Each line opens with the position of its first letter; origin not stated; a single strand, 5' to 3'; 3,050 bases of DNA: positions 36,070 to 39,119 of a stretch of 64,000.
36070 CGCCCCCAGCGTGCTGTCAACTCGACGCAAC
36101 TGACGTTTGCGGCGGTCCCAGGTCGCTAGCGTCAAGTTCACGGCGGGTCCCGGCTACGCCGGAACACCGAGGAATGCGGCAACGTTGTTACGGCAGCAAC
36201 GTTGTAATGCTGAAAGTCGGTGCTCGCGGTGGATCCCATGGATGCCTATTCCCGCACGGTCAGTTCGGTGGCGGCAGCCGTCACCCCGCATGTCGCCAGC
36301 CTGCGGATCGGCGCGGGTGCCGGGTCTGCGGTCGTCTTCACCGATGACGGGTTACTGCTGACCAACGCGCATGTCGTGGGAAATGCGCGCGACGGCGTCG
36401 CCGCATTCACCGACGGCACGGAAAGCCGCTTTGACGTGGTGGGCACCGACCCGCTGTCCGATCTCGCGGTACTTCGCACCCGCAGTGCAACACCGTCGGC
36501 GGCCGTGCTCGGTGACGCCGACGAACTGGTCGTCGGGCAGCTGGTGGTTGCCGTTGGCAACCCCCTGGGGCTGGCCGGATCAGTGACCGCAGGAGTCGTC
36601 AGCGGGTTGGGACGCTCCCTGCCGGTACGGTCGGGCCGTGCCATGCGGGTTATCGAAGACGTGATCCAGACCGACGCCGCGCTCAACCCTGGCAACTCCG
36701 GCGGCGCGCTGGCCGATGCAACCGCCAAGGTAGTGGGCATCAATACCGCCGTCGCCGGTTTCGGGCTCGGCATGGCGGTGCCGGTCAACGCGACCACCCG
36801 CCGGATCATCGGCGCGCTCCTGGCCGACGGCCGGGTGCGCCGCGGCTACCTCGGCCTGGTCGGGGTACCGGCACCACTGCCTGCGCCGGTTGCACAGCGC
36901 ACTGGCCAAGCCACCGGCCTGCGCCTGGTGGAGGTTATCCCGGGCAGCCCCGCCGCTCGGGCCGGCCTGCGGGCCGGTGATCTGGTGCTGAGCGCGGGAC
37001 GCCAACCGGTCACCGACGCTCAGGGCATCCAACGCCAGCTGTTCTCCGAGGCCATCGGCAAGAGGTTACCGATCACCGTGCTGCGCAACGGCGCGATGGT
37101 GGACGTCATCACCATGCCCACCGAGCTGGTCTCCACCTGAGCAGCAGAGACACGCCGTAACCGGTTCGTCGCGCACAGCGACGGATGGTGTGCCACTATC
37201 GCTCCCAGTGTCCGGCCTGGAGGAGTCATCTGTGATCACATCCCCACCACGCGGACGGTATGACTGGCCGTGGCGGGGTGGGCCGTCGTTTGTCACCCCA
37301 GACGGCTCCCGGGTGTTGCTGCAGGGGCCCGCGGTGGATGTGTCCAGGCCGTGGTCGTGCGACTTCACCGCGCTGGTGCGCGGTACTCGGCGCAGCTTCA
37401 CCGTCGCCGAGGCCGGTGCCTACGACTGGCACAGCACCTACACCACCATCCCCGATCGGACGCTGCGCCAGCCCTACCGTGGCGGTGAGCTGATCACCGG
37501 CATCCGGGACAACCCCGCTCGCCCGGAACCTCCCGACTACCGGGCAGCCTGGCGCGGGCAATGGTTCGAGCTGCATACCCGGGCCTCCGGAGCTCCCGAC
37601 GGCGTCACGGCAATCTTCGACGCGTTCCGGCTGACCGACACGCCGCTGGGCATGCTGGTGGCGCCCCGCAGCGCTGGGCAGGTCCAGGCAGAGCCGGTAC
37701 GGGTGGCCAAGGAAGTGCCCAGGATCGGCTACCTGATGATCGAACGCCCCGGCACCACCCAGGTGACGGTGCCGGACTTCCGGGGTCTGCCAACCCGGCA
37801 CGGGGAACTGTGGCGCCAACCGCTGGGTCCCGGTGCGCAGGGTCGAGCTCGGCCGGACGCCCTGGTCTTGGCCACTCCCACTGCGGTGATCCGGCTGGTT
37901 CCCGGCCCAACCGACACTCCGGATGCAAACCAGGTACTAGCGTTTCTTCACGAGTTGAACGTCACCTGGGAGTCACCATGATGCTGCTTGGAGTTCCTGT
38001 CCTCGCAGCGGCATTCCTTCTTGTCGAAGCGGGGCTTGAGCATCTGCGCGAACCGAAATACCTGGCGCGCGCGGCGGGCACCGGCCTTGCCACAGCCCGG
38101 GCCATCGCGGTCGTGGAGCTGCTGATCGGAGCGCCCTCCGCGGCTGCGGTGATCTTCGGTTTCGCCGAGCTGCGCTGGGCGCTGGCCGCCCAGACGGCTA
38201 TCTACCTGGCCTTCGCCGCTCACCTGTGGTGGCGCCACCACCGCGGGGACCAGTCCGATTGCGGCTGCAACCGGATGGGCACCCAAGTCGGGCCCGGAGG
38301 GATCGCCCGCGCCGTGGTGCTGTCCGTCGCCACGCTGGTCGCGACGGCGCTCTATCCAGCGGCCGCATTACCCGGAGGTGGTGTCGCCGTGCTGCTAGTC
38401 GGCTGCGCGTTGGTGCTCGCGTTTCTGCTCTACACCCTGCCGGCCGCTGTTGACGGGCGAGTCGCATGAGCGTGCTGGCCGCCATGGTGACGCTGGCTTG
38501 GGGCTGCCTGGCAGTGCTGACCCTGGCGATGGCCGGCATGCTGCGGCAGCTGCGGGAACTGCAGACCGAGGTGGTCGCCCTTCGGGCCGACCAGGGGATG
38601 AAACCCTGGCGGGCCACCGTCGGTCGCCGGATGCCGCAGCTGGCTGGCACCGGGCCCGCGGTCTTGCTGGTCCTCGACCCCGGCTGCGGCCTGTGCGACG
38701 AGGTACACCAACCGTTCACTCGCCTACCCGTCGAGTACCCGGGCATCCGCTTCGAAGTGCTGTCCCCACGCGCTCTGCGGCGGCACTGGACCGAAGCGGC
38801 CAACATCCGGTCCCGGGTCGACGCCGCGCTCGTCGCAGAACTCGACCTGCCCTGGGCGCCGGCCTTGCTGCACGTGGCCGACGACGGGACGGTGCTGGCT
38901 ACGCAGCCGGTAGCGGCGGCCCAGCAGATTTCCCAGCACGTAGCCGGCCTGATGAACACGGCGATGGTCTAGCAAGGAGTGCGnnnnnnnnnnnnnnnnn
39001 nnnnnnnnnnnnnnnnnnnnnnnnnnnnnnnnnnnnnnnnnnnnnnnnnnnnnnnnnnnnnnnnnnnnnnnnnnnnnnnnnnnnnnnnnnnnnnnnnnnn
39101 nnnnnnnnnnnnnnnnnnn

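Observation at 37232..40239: Coupled MauE-like / thioredoxin-like / Tat-exported 8-Cys protein operon in mauE-mauD-mauA order, with no dehydrogenase partners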

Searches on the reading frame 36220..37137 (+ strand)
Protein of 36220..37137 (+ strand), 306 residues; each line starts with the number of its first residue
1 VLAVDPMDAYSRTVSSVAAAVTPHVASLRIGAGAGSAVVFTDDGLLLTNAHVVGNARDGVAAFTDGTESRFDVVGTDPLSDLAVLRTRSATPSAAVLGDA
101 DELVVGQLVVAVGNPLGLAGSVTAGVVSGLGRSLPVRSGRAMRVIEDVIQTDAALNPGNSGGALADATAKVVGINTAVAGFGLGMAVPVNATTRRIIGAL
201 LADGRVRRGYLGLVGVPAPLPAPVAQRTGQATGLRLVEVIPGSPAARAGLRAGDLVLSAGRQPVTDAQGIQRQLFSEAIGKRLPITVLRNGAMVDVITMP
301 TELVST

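Call 3: search_protein_families(library=pfam, proteins=[window:36220-37137:+], max_evalue=1)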
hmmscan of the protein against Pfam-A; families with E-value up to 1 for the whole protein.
window:36220-37137:+ (306 aa): 8 families
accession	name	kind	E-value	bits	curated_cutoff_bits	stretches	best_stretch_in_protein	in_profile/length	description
PF13365.12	Trypsin_2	-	4e-29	102.6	27.6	1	35-174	1-144/144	Trypsin-like peptidase domain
PF00089.32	Trypsin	-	1.8e-12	48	20.6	1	21-182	11-202/220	Trypsin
PF13180.12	PDZ_2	-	5.7e-11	43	27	1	233-296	13-76/80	PDZ domain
PF17820.7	PDZ_6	-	2.4e-10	40.5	27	1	238-289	4-54/54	PDZ domain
PF00595.29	PDZ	-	2.8e-06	28.1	23.2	1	231-287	24-80/81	PDZ domain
PF14534.12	DUF4440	-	0.08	13.8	25.2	1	36-90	27-78/107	Domain of unknown function (DUF4440)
PF10459.15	Peptidase_S46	-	0.19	10.7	22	0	32-54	46-68/698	Peptidase S46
PF09401.15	CoV_NSP10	-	0.26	11.8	27.2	1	2-42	11-51/122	Coronavirus RNA synthesis protein NSP10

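Call 4: search_protein_families(library=ncbifam, proteins=[window:36220-37137:+], max_evalue=1)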
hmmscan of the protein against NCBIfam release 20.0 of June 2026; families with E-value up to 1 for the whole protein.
window:36220-37137:+ (306 aa): 22 families
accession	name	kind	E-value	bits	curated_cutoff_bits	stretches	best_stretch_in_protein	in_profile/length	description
TIGR02037.1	degP_htrA_DO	subfamily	5.6e-66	223.3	416.2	1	31-296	58-323/434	Do family serine endopeptidase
NF047968.1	SerProtHtrA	equivalog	1.4e-60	205.6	470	1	31-296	85-353/357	serine protease HtrA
NF041521.1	HhoA_HhoB_HtrA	equivalog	1.7e-60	205.1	450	1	28-301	52-332/335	HhoA/HhoB/HtrA family serine endopeptidase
TIGR02038.1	protease_degS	equivalog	9.9e-49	166.3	422.95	1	32-296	77-342/351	outer membrane-stress sensor serine endopeptidase DegS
NF008189.1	PRK10942.1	equivalog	2.6e-46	158.1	720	1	35-296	115-377/477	serine endoprotease DegP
NF007526.1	PRK10139.1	equivalog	5.8e-46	157.1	756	1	32-296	90-355/456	serine endoprotease DegQ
NF050055.1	SerProtHtrAMycob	equivalog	7.4e-46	157.1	800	1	9-300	203-498/502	serine protease HtrA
NF008147.1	PRK10898.1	equivalog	4.2e-45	154.4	408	1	34-296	79-343/352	outer membrane-stress sensor serine endopeptidase DegS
NF040960.1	MamE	equivalog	2.9e-34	118.7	800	2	30-192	119-286/659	magnetosome formation protease MamE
NF053637.1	SerProtHtrAspr2045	equivalog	3.3e-34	118.5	650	1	32-292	102-378/394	serine protease HtrA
NF033740.0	MarP_fam_protase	equivalog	3.3e-12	46.2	250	1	34-174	212-350/390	MarP family serine protease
NF040961.1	MamO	equivalog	7.6e-09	34.4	800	1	12-180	77-245/648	magnetosome protein MamO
NF041199.1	trx7_PDZ_seleno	equivalog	4.7e-07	29.1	300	1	230-295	201-267/390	Trx7/PDZ domain-containing (seleno)protein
NF040965.1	MamP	equivalog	0.00034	20.3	300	1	245-299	147-201/290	magnetosome magnetite formation protein MamP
TIGR00054.1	TIGR00054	equivalog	0.00047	19.1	147.55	1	233-300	203-269/421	RIP metalloprotease RseP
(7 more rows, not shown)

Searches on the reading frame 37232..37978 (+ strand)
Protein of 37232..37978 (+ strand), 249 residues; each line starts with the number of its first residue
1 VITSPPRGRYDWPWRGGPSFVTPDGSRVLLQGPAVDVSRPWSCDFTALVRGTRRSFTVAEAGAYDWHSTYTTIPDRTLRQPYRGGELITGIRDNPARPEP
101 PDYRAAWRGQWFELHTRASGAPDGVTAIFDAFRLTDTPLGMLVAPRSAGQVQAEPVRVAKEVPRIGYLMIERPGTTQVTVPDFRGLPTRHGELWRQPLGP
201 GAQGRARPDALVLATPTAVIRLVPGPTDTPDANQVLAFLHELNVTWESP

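Call 3: search_protein_families(library=pfam, proteins=[window:37232-37978:+], max_evalue=1)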
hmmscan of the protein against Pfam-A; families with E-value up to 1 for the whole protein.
window:37232-37978:+ (249 aa): 0 families

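Call 4: search_protein_families(library=ncbifam, proteins=[window:37232-37978:+], max_evalue=1)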
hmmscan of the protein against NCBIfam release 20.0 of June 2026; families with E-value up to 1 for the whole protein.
window:37232-37978:+ (249 aa): 0 families

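Call 17: find_homologous_proteins(query=window:37232-37978:+)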
Query window:37232-37978:+ (249 aa): 123 proteins with E <= 0.001 among 1102 candidates; the best 120 are listed.
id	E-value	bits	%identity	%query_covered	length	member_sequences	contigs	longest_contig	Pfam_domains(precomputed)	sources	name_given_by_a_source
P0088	2.4e-144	498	86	99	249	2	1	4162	-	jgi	-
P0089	8.9e-144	496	86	100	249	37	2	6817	-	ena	-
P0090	1.3e-139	482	84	100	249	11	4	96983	-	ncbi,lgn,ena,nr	ncbi:MAG TPA: hypothetical protein VN748_18880 [Pseudonocardiaceae bacterium]|nr:hypothetical protei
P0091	1.9e-139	482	84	100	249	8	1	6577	-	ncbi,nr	ncbi:MAG: hypothetical protein M3319_06915 [Actinomycetota bacterium]|nr:hypothetical protein [Actin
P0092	2.8e-139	481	86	100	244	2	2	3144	-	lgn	-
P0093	4.1e-138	477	85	99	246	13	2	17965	-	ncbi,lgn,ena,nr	ncbi:MAG TPA: hypothetical protein VE673_08685 [Pseudonocardiaceae bacterium]|nr:hypothetical protei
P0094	5.2e-137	474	84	100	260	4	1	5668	-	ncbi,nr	ncbi:MAG: hypothetical protein JO287_20385 [Pseudonocardiales bacterium]|nr:hypothetical protein [Ps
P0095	4.6e-136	471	83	100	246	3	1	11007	-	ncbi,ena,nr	ncbi:MAG TPA: hypothetical protein VJ757_14470 [Pseudonocardiaceae bacterium]|nr:hypothetical protei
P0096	1.2e-135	469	83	100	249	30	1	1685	-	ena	-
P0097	9.6e-134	463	82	100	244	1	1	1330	-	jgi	jgi:hypothetical protein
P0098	2.1e-133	462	77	99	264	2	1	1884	-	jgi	jgi:hypothetical protein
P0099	5.9e-132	457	79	99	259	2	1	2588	-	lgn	-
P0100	1.9e-129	449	80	97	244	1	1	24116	-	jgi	jgi:hypothetical protein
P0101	3.0e-129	448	80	97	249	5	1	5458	-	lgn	-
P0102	3.3e-128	445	88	89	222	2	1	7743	-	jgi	jgi:hypothetical protein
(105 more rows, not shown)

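Call 21: search_solved_structures(query=A2, max_evalue=10)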
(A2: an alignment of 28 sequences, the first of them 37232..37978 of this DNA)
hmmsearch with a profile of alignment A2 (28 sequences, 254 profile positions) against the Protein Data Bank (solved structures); distinct sequences matched with E-value up to 10: 1.
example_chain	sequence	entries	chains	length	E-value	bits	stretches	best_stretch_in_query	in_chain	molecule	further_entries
2c1w_A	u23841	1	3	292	2.1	10.8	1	40-134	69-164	ENDOU PROTEIN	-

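Call 29: predict_structure(alignment_id=A2)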
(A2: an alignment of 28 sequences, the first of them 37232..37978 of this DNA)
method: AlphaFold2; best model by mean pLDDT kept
length: 249 residues; sequences in the alignment: 28
mean_pLDDT: 81.7   pTM: 0.77
mean pLDDT of the five models: 81.7, 78.0, 76.9, 73.8, 52.3
residues with pLDDT >= 90: 75; 70-90: 139; 50-70: 12; < 50: 23
segments of 3 or more residues with pLDDT < 50: 1-12, 198-208
pLDDT, mean of each block of 10 residues (from residue 1): 39 66 90 82 90 90 85 92 94 84 93 92 89 87 83 86 87 77 82 68 44 88 82 85 88
secondary structure, 60 per line:
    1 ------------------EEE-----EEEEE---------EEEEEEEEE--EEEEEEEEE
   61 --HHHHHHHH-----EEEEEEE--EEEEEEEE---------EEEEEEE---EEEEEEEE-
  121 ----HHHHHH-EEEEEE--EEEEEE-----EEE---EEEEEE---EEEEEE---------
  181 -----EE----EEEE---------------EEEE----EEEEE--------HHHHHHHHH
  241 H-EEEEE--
elements in order: E19-21 E27-31 E41-49 E52-60 H63-70 E76-82 E85-92 E102-108 E112-119 H125-130 E132-137 E140-145 E151-153 E157-162 E166-171 E192-195 E211-214 E219-223 H232-241 E243-247

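Call 32: fold_search(model_id=the predicted structure, library=pdb)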
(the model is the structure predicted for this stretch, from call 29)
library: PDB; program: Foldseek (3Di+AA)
matches with E <= 10: 646; with E <= 0.001: 0
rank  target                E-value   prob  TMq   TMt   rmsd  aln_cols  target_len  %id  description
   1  9vzk_1                3.6e-02  0.13  0.15  0.12  18.8       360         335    6  Cryo-EM structure of bacteriophage P1 baseplate in C3 (released 2025-10-22)
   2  3nw8_B                1.1e-01  0.06  0.11  0.06  20.4       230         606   10  Glycoprotein B from Herpes simplex virus type 1, Y179S mutant, high-pH (released 2010-12-01)
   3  6in9_A                1.5e-01  0.08  0.15  0.14  18.2       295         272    9  Crystal structure of MucB in complex with MucA(peri) (released 2019-07-24)
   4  9jmb_A                1.5e-01  0.03  0.11  0.06  21.8       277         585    9  Cryo-EM structure of HSV-2 gB and FAB 16F9 complex (released 2025-09-24)
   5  3zxk_A                1.5e-01  0.03  0.09  0.06  17.6       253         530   10  Engineering the active site of a GH43 glycoside hydrolase generates a biotechnologically significant enzyme that displ (released 2012-04-18)
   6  6in8                  1.6e-01  0.08  0.15  0.14  17.5       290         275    9  Crystal structure of MucB (released 2019-07-24)
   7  8jbe_B                1.6e-01  0.06  0.11  0.07  16.9       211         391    8  CryoEM Structure of metazoan Mon1-Ccz1-RMC1 complex (released 2024-05-08)
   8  3wa5_B                2.1e-01  0.57  0.23  0.40   9.9       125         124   14  Crystal Structure of type VI peptidoglycan muramidase effector Tse3 in complex with its cognate immunity protein Tsi3 (released 2013-10-02)
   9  2lnj_MODEL_1_A        2.9e-01  0.69  0.21  0.29   5.6       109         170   15  Solution Structure of Cyanobacterial PsbP (CyanoP) from Synechocystis sp. PCC 6803 (released 2012-06-06)
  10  1rwa                  2.9e-01  0.08  0.17  0.09  18.4       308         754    9  Crystal structure of Arthrobacter aurescens chondroitin AC lyase (released 2004-04-13)
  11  4w4j_B                3.1e-01  0.06  0.13  0.13  17.3       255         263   10  Crystal structure of EspG3 from the ESX-3 type VII secretion system of M. smegmatis (released 2014-10-01)
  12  2rde_A                3.2e-01  0.06  0.14  0.15  18.2       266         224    9  Crystal structure of VCA0042 complexed with c-di-GMP (released 2007-10-30)
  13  8i34_B                3.2e-01  0.03  0.10  0.12  19.8       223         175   10  The crystal structure of EPD-BCP1 from a marine sponge (released 2023-08-16)
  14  2xb3                  3.4e-01  0.28  0.21  0.30  10.5       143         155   13  The Structure of Cyanobacterial PsbP (released 2010-08-25)
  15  4xrw                  3.4e-01  0.06  0.15  0.12  18.1       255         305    9  Crystal structure of the di-domain ARO/CYC BexL from the BE-7585A biosynthetic pathway (released 2015-12-02)
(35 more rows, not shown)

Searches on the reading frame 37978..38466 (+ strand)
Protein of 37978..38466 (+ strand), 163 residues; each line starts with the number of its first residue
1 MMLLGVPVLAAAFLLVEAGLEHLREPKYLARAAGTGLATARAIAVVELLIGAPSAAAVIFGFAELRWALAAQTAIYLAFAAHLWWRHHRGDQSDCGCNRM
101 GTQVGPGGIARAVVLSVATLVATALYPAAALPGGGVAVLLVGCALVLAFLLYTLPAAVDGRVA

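Call 3: search_protein_families(library=pfam, proteins=[window:37978-38466:+], max_evalue=1)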
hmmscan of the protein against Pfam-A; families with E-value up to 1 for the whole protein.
window:37978-38466:+ (163 aa): 1 family
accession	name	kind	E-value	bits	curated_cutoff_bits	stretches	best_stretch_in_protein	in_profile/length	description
PF07291.16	MauE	-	1.2e-07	32.5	27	1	6-123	8-126/128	Methylamine utilisation protein MauE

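Call 4: search_protein_families(library=ncbifam, proteins=[window:37978-38466:+], max_evalue=1)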
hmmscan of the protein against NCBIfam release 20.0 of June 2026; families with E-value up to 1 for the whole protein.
window:37978-38466:+ (163 aa): 1 family
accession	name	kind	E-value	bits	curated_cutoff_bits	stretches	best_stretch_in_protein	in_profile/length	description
NF033556.1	MerTP_fusion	equivalog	0.046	13.3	180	1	45-122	17-90/186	mercuric transport protein MerTP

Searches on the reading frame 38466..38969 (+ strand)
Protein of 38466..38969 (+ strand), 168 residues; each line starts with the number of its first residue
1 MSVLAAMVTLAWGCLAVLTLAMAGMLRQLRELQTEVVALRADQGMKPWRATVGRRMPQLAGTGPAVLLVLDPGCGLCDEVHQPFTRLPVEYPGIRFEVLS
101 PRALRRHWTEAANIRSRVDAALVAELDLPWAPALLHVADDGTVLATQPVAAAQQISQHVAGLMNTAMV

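Call 3: search_protein_families(library=pfam, proteins=[window:38466-38969:+], max_evalue=1)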
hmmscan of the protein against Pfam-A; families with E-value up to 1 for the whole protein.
window:38466-38969:+ (168 aa): 0 families

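Call 4: search_protein_families(library=ncbifam, proteins=[window:38466-38969:+], max_evalue=1)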
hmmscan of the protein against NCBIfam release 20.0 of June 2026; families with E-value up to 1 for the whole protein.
window:38466-38969:+ (168 aa): 1 family
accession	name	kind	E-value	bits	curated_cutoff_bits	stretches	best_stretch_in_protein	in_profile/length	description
NF040673.1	PLuB_PQQ_rpt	exception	0.11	11.4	250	1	32-69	307-344/395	PLuB system PQQ-binding repeat protein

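Call 26: search_solved_structures(query=A3, max_evalue=10, show_alignments=2)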
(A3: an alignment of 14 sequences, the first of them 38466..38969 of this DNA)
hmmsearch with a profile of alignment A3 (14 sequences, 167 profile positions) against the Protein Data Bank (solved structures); distinct sequences matched with E-value up to 10: 26.
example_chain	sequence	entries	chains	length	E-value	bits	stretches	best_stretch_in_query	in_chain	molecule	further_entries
1lu4_A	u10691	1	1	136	4.5e-07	32.9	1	59-157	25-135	SOLUBLE SECRETED ANTIGEN MPT53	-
1z7p_A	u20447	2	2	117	0.014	18.3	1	49-105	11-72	glutaredoxin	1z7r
2e7p_A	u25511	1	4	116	0.015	18.2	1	50-105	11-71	Glutaredoxin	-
9edl_A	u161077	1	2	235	0.018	18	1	58-115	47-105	Conserved hypothetical lipoprotein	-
1a8l_A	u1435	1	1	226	0.019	17.9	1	54-104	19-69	PROTEIN DISULFIDE OXIDOREDUCTASE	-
3ios_A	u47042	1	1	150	0.038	16.9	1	59-157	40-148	Disulfide bond forming protein (DsbF)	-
7vu4_A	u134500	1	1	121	0.039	16.9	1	61-107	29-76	de novo design protein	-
1j08_A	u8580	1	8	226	0.052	16.5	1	53-102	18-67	glutaredoxin-like protein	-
1faa_A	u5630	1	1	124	0.065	16.2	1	53-112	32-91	THIOREDOXIN F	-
1f9m_A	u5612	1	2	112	0.12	15.2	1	54-112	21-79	THIOREDOXIN F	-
7vql_A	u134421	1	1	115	0.22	14.4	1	61-103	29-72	de novo designed protein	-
7jve_A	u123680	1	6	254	0.37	13.7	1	36-116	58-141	DsbA family protein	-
1gh2_A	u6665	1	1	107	0.43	13.5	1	56-109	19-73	THIOREDOXIN-LIKE PROTEIN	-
8eoj_A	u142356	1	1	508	0.56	13.1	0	41-97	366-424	Protein disulfide-isomerase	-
4ekz_A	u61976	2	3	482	0.58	13.1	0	41-97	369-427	Protein disulfide-isomerase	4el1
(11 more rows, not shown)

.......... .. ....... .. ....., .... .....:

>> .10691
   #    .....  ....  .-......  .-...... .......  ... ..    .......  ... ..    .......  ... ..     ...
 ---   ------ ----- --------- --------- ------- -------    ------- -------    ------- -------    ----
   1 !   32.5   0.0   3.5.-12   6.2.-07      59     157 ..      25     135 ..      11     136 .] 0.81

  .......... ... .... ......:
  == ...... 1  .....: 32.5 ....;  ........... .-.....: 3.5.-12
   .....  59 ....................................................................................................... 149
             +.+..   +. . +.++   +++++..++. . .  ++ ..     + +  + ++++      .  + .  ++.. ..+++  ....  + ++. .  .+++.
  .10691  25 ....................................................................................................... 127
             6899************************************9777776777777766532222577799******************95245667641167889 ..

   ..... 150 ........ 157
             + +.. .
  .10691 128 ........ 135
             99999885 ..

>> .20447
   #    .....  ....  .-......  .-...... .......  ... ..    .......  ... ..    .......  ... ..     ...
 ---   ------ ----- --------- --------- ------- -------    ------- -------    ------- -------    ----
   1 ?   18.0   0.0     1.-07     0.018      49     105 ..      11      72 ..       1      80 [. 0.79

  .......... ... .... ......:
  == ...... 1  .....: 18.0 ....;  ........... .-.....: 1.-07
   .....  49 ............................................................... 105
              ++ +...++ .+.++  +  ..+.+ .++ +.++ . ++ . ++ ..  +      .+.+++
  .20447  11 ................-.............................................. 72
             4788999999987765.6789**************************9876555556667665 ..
